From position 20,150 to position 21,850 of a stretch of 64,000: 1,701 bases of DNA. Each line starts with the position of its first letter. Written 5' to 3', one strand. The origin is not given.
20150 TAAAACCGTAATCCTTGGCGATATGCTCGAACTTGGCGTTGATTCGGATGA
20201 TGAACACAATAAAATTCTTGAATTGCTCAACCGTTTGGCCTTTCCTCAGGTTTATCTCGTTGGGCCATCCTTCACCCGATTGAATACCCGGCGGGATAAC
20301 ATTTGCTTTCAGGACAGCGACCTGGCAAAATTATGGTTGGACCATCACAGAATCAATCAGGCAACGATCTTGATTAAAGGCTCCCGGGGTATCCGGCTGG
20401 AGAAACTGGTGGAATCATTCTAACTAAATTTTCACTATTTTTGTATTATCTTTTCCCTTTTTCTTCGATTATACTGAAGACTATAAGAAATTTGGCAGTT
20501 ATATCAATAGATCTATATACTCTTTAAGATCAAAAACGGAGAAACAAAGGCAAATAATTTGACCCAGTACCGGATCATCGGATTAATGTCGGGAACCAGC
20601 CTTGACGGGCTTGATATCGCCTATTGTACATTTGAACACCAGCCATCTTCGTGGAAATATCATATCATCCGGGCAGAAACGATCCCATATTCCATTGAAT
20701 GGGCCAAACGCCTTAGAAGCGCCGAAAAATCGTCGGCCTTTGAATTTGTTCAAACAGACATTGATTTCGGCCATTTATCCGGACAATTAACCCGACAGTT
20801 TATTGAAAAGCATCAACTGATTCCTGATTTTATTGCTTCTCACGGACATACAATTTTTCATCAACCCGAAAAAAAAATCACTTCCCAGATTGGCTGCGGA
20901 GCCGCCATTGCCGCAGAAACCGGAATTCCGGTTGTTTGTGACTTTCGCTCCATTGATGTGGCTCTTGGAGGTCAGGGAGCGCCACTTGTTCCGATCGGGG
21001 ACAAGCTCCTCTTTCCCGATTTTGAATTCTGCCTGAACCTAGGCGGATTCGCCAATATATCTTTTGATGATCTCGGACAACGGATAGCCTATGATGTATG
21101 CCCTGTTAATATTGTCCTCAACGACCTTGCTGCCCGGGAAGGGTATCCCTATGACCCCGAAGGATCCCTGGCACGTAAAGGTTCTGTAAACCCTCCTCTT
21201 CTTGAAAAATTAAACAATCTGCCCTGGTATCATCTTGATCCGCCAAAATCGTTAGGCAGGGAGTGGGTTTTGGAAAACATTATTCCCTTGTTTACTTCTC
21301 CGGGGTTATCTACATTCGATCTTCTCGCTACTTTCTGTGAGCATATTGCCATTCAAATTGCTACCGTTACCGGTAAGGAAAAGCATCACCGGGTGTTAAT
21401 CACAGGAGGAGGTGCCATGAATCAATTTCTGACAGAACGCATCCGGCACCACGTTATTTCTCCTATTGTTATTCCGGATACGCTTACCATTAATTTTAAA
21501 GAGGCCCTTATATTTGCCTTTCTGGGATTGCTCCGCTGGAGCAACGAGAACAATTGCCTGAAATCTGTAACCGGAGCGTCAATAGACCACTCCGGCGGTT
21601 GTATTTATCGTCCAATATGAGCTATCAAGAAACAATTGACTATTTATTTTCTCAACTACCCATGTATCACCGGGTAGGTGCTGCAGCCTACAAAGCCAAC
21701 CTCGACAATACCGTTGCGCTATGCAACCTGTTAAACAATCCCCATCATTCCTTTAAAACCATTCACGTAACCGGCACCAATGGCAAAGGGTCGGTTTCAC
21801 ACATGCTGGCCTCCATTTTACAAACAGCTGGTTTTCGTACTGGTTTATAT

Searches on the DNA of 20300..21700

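Call 70: search_rna_families(source=window, start=20300, end=21700, threshold=evalue, max_evalue=0.1)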
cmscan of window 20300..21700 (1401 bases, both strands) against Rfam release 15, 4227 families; matches with E-value up to 0.1: 0.
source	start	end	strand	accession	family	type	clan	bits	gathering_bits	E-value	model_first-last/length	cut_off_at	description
